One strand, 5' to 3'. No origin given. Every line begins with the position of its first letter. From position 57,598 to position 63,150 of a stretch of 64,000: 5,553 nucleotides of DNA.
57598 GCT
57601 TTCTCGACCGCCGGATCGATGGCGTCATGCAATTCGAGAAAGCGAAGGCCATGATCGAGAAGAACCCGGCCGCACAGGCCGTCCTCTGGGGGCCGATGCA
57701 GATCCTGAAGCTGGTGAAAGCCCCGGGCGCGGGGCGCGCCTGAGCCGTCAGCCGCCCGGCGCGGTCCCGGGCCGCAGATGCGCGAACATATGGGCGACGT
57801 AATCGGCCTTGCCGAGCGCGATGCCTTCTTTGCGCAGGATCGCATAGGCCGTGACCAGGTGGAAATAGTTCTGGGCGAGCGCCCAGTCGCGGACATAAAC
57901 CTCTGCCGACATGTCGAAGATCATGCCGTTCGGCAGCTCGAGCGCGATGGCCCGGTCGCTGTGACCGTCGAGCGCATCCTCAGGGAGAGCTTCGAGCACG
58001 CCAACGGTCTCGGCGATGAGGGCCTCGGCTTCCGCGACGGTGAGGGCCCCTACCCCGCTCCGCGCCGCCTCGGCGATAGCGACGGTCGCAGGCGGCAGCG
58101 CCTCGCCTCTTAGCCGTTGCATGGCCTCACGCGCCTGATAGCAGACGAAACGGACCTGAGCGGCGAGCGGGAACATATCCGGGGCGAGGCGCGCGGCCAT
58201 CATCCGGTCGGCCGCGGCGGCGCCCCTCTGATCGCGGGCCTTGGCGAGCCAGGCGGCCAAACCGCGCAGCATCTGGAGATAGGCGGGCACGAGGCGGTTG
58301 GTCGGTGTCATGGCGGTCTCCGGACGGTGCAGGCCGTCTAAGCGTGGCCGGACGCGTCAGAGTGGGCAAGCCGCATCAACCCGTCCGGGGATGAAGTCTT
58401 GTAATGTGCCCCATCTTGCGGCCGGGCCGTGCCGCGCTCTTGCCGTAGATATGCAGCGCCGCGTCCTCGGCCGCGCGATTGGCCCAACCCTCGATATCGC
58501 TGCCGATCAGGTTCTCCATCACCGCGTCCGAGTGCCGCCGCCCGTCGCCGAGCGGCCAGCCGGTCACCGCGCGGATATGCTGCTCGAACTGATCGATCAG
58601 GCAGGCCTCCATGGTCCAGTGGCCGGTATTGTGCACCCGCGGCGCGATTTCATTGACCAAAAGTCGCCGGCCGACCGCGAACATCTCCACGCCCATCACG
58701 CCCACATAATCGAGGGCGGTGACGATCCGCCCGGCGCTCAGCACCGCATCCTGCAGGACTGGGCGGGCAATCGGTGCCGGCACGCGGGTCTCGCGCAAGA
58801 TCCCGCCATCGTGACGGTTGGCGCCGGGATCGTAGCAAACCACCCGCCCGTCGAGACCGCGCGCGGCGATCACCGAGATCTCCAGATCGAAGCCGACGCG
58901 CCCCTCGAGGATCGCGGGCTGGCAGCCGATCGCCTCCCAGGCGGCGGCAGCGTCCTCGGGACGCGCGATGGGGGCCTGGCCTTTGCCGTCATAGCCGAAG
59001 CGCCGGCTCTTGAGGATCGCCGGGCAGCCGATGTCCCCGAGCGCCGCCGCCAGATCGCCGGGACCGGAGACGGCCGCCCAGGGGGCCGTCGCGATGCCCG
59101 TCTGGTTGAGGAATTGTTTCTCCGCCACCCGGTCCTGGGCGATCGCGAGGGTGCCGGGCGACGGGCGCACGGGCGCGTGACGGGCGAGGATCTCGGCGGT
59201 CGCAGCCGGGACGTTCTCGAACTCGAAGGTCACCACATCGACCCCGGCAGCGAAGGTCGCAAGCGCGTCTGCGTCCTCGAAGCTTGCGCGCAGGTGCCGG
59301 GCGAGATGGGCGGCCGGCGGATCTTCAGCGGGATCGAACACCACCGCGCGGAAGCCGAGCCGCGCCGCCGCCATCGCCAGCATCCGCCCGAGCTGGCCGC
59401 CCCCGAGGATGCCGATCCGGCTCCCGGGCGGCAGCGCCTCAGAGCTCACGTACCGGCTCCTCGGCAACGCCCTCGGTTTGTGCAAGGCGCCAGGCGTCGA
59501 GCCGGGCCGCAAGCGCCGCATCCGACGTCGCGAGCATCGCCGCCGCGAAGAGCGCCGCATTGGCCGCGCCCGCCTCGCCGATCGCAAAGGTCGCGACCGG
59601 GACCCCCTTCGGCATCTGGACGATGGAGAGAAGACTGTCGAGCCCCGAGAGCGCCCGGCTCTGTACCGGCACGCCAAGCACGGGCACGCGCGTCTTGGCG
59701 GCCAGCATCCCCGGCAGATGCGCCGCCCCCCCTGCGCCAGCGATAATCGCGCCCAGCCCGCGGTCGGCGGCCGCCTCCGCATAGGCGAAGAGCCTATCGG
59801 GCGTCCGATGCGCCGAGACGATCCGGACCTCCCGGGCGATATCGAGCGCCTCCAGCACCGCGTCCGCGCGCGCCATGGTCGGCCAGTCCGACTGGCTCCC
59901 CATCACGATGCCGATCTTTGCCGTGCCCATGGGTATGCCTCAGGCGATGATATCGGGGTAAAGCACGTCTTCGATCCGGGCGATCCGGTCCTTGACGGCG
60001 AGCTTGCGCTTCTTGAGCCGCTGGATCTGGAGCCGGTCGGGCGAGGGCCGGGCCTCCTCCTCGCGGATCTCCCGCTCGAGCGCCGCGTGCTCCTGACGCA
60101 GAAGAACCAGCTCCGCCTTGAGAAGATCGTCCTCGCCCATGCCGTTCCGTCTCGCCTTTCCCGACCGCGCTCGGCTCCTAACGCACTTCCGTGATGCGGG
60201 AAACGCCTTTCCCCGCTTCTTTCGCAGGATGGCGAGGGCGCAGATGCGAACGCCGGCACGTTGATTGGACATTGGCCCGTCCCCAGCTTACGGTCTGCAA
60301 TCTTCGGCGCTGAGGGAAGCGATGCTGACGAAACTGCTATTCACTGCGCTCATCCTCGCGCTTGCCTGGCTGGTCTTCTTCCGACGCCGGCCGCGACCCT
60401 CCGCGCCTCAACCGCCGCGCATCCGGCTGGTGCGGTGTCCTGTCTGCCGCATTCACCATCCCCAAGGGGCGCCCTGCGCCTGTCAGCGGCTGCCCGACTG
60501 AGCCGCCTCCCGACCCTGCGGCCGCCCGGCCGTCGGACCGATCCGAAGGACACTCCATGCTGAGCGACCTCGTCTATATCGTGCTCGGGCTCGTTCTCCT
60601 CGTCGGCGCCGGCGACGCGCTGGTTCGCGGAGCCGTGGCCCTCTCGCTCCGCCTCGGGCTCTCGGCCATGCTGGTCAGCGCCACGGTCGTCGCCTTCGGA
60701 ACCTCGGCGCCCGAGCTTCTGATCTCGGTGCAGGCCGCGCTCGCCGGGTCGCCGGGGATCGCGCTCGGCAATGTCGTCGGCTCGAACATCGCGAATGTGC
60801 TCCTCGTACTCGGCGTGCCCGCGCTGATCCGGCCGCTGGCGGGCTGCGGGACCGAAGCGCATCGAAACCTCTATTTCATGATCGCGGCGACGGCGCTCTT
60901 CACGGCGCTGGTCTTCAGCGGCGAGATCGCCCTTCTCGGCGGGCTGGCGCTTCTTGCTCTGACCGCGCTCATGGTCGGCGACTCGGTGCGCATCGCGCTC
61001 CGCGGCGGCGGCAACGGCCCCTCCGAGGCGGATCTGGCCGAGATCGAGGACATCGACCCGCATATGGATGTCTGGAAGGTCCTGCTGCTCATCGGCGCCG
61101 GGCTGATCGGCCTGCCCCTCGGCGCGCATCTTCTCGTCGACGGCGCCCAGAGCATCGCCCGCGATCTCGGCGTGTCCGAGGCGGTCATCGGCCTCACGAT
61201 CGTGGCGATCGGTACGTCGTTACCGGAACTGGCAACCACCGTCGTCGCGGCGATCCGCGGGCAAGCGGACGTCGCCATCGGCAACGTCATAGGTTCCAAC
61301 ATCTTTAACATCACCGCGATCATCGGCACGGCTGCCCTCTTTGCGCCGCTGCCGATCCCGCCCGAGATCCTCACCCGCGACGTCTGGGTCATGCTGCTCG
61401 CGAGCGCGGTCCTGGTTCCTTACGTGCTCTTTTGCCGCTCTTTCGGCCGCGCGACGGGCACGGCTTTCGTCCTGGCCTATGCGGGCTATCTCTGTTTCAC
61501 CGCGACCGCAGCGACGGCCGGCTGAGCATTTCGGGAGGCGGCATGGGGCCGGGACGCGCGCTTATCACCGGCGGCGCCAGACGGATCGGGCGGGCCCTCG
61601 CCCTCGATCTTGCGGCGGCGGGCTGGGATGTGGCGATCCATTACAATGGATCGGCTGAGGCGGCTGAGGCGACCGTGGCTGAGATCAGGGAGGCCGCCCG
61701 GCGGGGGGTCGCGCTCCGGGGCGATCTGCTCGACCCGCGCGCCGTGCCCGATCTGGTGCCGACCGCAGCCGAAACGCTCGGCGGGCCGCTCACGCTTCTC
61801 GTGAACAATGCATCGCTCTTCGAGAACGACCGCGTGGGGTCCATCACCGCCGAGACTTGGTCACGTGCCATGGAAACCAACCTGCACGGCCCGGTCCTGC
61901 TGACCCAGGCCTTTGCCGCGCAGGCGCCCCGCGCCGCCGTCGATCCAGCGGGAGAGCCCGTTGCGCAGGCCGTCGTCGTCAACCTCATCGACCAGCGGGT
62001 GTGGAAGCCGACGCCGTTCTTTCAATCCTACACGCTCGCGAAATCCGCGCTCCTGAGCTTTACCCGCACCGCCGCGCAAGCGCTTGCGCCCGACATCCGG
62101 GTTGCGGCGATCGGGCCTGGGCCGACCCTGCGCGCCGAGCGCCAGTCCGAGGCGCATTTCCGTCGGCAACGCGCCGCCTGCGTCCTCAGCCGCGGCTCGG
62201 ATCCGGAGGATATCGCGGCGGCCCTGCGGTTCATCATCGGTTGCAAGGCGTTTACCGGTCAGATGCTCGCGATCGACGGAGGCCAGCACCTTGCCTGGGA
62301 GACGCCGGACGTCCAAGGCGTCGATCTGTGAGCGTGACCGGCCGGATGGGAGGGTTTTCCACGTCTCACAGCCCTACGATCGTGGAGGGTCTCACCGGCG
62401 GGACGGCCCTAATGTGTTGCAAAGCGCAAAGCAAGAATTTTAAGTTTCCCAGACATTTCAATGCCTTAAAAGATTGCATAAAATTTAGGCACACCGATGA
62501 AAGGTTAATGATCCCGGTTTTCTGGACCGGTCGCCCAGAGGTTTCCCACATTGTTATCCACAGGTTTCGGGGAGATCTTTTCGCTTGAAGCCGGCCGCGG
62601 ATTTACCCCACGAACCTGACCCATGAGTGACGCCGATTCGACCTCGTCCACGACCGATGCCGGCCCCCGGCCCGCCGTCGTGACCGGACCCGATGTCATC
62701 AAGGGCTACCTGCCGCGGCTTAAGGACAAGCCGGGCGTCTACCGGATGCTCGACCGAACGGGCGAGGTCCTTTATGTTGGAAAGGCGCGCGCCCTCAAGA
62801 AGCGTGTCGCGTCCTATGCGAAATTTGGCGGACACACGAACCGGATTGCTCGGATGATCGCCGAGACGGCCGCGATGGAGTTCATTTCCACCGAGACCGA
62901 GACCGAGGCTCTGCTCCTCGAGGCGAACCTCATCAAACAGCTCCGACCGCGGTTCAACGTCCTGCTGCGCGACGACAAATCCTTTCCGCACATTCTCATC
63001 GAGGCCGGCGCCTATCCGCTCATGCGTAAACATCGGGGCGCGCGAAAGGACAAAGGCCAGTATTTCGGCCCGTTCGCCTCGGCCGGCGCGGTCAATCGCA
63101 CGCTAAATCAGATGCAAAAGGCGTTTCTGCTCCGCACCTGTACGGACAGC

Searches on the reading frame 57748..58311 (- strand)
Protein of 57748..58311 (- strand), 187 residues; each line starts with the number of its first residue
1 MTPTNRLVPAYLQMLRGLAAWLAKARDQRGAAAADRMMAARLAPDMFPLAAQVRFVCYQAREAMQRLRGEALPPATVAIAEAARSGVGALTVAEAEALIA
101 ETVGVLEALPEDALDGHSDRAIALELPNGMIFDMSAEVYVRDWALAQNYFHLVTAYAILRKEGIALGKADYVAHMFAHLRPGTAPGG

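Call 11: search_protein_families(library=pfam, proteins=[window:57748-58311:-])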
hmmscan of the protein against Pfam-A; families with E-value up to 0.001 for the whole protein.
window:57748-58311:- (187 aa): 1 family
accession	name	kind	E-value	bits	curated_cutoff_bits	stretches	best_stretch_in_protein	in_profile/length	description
PF09351.15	DUF1993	-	3.8e-38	131.4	23.4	1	7-172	5-161/161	Domain of unknown function (DUF1993)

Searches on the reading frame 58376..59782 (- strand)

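Call 11: search_protein_families(library=pfam, proteins=[window:58376-59782:-])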
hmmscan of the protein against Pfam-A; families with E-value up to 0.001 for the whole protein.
window:58376-59782:- (468 aa): 3 families
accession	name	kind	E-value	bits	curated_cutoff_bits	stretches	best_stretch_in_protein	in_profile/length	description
PF02222.28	ATP-grasp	-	2.9e-52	177.4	27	1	223-399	1-179/179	ATP-grasp domain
PF22660.2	RS_preATP-grasp-like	-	3.3e-33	114.4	27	1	122-216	3-98/98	Ribonucleotide synthetase preATP-grasp domain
PF17769.7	PurK_C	-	2.4e-13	50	22.6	1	420-464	1-47/56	Phosphoribosylaminoimidazole carboxylase C-terminal domain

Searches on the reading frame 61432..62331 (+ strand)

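Call 11: search_protein_families(library=pfam, proteins=[window:61432-62331:+])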
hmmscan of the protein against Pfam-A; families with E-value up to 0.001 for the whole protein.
window:61432-62331:+ (299 aa): 3 families
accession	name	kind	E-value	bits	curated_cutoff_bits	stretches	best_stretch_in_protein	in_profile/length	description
PF00106.31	adh_short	-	1.5e-30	106.5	26.6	1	43-233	3-183/195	short chain dehydrogenase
PF13561.12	adh_short_C2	-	2.6e-30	106.2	27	1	49-286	3-236/236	Enoyl-(Acyl carrier protein) reductase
PF08659.16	KR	-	1.8e-08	34.9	22.6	1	41-164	1-126/180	KR domain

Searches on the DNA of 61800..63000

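Call 36: search_rna_families(source=window, start=61800, end=63000, threshold=evalue, max_evalue=1)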
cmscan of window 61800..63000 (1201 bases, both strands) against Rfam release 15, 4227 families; matches with E-value up to 1: 0.
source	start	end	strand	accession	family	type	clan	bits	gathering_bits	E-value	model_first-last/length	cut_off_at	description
